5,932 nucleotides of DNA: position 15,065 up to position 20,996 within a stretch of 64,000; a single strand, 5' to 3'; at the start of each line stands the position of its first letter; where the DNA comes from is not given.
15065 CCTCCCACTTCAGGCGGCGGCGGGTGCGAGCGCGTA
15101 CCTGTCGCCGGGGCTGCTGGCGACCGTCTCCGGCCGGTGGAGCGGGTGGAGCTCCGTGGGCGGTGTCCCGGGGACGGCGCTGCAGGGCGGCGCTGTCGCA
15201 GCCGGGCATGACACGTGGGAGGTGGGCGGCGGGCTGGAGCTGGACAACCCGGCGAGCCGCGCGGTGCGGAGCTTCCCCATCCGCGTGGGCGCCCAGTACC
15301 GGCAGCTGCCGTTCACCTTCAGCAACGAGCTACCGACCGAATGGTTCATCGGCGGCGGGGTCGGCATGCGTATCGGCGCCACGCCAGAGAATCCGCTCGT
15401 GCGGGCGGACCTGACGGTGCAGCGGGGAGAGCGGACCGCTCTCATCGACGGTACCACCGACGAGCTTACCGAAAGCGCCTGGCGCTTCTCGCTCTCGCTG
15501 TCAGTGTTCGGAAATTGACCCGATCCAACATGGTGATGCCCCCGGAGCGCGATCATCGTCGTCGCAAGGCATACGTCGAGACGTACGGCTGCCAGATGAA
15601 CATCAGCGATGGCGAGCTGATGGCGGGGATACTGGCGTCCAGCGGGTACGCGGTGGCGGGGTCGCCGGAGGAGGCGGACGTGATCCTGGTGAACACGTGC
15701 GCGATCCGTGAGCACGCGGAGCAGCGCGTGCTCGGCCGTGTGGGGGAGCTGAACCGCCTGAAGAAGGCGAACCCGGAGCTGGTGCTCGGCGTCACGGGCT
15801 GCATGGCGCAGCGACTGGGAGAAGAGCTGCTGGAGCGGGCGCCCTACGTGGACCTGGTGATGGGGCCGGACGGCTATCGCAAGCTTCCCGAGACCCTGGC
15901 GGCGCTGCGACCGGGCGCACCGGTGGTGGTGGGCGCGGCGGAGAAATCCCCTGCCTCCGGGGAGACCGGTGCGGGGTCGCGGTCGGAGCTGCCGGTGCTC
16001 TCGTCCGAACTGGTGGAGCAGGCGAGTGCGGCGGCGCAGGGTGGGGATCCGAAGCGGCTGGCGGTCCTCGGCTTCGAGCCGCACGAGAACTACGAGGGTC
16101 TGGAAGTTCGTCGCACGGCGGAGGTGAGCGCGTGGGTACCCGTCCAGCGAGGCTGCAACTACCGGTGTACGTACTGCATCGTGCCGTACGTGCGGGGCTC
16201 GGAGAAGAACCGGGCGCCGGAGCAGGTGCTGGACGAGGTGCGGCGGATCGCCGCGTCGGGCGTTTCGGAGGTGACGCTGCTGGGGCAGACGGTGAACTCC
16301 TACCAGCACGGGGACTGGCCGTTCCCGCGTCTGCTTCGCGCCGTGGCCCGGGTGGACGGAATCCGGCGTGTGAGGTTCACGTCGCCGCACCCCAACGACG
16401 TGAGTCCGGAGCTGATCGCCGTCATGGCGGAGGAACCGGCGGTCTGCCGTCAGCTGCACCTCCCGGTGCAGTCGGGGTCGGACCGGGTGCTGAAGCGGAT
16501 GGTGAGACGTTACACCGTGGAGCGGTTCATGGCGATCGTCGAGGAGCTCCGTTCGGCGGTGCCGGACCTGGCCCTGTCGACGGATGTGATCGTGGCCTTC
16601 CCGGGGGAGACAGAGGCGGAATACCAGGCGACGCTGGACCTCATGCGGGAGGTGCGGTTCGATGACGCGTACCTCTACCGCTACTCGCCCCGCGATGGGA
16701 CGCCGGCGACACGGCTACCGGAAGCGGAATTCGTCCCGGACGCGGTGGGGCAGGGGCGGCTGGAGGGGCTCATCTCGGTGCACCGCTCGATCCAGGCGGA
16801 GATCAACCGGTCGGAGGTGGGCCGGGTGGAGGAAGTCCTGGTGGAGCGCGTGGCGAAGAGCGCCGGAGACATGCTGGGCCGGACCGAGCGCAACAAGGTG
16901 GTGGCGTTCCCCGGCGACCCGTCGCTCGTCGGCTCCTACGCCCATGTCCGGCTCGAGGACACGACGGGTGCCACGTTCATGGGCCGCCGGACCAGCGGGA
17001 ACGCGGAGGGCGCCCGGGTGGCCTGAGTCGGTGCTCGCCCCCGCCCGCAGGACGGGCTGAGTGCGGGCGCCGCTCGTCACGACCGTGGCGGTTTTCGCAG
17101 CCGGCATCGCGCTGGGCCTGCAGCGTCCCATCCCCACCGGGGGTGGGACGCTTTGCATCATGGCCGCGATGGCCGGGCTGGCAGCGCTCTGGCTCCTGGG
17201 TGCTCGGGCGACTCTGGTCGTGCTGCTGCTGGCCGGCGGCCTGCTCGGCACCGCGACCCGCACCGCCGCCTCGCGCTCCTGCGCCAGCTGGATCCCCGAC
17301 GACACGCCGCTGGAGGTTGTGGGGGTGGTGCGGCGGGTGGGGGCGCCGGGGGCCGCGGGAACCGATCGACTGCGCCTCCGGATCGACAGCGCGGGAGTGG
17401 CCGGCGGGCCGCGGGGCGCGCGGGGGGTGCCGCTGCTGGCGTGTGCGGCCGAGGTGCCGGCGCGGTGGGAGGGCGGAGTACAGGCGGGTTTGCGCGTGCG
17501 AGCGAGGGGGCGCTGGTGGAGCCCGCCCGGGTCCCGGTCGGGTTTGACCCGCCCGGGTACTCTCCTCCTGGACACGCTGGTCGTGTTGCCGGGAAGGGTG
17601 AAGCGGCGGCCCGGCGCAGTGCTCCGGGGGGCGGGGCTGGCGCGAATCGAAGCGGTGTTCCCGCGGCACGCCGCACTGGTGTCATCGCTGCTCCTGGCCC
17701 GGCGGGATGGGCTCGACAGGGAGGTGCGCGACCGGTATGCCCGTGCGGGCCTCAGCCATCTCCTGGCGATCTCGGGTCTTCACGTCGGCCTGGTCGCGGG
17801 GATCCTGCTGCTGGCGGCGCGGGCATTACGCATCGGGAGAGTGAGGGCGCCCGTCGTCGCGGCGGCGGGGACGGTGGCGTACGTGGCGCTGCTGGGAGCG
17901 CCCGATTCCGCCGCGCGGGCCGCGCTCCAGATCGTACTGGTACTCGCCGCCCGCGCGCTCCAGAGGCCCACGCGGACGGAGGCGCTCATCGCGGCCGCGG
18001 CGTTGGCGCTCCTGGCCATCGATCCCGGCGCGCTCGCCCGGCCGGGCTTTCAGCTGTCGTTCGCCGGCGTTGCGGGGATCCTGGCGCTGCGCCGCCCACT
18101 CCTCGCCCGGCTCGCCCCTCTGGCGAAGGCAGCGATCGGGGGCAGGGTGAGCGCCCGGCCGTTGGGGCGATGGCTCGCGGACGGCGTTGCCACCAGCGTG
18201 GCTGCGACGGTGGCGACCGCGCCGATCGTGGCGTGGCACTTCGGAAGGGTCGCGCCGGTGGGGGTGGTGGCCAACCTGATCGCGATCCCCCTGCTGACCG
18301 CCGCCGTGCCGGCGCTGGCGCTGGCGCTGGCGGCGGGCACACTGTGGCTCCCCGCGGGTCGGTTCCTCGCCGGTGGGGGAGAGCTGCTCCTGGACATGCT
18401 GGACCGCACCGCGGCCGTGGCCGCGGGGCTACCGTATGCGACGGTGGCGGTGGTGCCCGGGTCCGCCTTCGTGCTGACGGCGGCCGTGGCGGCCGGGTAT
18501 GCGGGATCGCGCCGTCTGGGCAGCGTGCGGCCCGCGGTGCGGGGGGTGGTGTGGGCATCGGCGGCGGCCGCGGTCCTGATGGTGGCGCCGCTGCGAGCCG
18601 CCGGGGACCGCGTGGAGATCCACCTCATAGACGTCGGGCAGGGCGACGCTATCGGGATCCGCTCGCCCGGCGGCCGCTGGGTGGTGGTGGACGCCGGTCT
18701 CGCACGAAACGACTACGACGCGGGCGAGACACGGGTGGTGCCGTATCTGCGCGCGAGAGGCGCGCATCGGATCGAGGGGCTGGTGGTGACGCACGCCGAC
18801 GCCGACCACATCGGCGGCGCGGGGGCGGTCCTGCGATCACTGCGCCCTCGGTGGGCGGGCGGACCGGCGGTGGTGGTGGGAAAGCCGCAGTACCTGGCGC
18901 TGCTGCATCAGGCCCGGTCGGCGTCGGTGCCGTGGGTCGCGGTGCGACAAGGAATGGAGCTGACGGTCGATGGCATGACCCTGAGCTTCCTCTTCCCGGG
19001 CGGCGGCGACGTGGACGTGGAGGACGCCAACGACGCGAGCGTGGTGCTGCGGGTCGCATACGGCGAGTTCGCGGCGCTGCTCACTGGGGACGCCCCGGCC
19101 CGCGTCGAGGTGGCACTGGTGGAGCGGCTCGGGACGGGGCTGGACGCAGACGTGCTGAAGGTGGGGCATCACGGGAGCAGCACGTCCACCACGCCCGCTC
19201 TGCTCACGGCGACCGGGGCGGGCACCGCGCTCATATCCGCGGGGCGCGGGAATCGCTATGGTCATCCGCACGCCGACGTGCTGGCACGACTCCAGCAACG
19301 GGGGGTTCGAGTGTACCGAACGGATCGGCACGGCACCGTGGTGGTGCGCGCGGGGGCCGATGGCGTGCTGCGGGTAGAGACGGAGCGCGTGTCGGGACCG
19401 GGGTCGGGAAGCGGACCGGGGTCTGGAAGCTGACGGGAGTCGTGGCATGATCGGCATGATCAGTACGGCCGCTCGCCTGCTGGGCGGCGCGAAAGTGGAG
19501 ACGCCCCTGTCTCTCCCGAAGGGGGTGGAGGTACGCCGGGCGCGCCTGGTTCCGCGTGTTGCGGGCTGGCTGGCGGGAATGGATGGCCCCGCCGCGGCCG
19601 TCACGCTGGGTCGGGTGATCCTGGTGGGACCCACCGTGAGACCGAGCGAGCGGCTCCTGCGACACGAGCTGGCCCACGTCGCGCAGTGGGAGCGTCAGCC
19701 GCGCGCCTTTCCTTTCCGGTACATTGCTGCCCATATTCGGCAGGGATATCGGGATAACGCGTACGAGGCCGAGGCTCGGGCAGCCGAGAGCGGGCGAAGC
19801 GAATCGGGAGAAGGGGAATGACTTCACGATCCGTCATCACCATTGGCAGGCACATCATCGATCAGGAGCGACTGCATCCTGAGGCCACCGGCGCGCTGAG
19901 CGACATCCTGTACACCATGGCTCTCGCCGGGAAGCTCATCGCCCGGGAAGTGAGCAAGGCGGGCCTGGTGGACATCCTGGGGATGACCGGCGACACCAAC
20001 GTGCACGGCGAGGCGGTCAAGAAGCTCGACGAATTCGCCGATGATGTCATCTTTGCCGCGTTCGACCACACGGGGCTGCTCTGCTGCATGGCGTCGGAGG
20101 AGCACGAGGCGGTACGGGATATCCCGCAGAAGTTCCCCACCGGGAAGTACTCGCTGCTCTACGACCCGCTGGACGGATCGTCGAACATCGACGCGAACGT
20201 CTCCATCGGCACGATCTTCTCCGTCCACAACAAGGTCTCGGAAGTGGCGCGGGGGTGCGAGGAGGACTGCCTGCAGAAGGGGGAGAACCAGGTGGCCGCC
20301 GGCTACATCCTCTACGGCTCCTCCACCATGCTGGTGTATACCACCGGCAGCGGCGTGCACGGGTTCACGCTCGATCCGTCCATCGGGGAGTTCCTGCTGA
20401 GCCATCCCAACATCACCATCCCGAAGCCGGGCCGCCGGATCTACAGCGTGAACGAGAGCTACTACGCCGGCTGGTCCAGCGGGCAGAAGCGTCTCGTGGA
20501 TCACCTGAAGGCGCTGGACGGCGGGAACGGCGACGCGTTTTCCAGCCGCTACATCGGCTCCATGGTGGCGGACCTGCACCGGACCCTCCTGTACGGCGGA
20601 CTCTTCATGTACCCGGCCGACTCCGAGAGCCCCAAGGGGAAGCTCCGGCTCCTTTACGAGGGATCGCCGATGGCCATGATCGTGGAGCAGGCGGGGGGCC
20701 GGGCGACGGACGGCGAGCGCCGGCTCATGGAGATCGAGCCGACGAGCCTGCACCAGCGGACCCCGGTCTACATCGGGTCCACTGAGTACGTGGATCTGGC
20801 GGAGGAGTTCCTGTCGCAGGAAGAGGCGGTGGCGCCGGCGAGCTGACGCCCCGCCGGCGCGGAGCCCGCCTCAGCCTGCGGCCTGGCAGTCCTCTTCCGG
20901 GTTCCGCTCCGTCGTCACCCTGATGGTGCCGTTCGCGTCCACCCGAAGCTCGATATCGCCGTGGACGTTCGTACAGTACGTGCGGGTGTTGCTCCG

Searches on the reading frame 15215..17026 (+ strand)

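Call 37: search_protein_families(library=pfam, proteins=[window:15215-17026:+], max_evalue=0.001)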
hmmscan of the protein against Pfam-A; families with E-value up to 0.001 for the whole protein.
window:15215-17026:+ (603 aa): 3 families
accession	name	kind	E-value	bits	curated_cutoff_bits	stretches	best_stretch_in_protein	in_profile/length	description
PF00919.26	UPF0004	-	1.6e-32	111.8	27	1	118-217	1-98/98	Uncharacterized protein family UPF0004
PF04055.27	Radical_SAM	-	4.7e-32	111.9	29.5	1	309-476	2-165/166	Radical SAM superfamily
PF01938.26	TRAM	-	1.6e-11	44.3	21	1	532-584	1-52/61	TRAM domain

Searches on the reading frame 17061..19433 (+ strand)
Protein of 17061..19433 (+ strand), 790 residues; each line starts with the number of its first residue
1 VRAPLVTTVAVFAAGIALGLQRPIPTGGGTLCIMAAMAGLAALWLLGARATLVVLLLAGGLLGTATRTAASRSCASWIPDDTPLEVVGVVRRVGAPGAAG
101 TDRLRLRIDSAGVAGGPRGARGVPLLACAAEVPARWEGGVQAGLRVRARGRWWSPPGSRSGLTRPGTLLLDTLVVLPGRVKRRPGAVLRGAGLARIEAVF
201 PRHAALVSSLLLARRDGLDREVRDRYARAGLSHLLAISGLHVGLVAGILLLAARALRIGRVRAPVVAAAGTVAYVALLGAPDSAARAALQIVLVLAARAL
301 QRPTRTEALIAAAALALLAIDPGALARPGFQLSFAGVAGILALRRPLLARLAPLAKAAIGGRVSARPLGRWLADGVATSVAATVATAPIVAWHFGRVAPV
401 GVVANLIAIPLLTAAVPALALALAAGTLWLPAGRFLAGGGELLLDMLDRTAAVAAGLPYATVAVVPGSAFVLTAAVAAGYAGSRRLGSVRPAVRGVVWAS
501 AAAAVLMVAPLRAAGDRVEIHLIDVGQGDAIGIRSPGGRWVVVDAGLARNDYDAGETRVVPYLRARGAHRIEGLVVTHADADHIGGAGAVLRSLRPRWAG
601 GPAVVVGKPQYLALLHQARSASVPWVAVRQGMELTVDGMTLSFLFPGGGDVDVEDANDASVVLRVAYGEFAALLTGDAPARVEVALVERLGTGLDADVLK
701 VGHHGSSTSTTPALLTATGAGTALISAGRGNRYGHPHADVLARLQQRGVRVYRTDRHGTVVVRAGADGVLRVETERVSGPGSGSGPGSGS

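Call 8: search_protein_families(library=pfam, proteins=[window:17061-19433:+], max_evalue=0.01)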
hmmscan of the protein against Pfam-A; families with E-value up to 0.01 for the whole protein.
window:17061-19433:+ (790 aa): 3 families
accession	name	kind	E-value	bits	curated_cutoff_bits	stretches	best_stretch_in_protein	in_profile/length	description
PF03772.21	Competence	-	6.7e-55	186.8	23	1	210-478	1-259/270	Competence protein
PF00753.33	Lactamase_B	-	1.8e-13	51.3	22.7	1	524-728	2-195/196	Metallo-beta-lactamase superfamily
PF12706.13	Lactamase_B_2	-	3.9e-06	27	27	1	539-643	1-107/200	Beta-lactamase superfamily domain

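Call 9: search_protein_families(library=ncbifam, proteins=[window:17061-19433:+], max_evalue=0.01)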
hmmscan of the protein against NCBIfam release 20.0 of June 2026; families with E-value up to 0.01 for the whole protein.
window:17061-19433:+ (790 aa): 7 families
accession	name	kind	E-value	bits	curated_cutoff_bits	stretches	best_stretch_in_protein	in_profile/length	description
TIGR00361.1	ComEC_Rec2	equivalog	2.7e-76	257.1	190.05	1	188-758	112-663/663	DNA internalization-related competence protein ComEC/Rec2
NF008580.0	PRK11539.1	equivalog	6.2e-48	163.7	969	1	203-767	199-731/758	ComEC family protein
TIGR00360.1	ComEC_N-term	subfamily_domain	1.1e-23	84.4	36.5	1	232-413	2-165/171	ComEC/Rec2-related protein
NF041809.1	Avs1a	equivalog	1.1e-17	63.8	420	2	652-753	247-350/387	AVAST type 1 anti-phage system MBL fold metallo-hydrolase Avs1a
NF049846.1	blaAHM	exception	1e-15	57.4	590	1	522-764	67-295/304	AHM family subclass B3-like metallo-beta-lactamase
NF045979.1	ComEC_MAG0480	equivalog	4.2e-09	35.7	150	1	208-342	200-334/461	MAG0480 family ComEC-like protein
NF058524.1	6A-MBL_enzyme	equivalog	6.4e-05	22.2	220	0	525-591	4-77/346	anti-phage 6A-MBL system MBL-fold protein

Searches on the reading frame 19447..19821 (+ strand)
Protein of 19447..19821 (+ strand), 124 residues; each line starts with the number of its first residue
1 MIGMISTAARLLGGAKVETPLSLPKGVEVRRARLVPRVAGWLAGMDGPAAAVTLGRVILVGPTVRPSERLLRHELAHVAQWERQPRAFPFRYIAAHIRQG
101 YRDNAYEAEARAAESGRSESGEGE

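Call 62: search_protein_families(library=pfam, proteins=[window:19447-19821:+], max_evalue=0.01)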
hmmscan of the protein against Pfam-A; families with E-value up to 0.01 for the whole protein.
window:19447-19821:+ (124 aa): 1 family
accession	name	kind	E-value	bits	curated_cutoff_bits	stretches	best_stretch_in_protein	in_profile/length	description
PF13699.11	eCIS_core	-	2.5e-06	28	22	1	48-83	37-77/79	eCIS core domain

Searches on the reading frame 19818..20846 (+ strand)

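Call 8: search_protein_families(library=pfam, proteins=[window:19818-20846:+], max_evalue=0.01)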
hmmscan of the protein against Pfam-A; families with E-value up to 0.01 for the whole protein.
window:19818-20846:+ (342 aa): 2 families
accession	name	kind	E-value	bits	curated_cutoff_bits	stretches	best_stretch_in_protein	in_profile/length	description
PF00316.25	FBPase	-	1.2e-66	224.4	34.8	1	7-197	1-191/191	Fructose-1-6-bisphosphatase, N-terminal domain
PF18913.5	FBPase_C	-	9.8e-45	151.9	27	1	206-332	5-126/127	Fructose-1-6-bisphosphatase, C-terminal domain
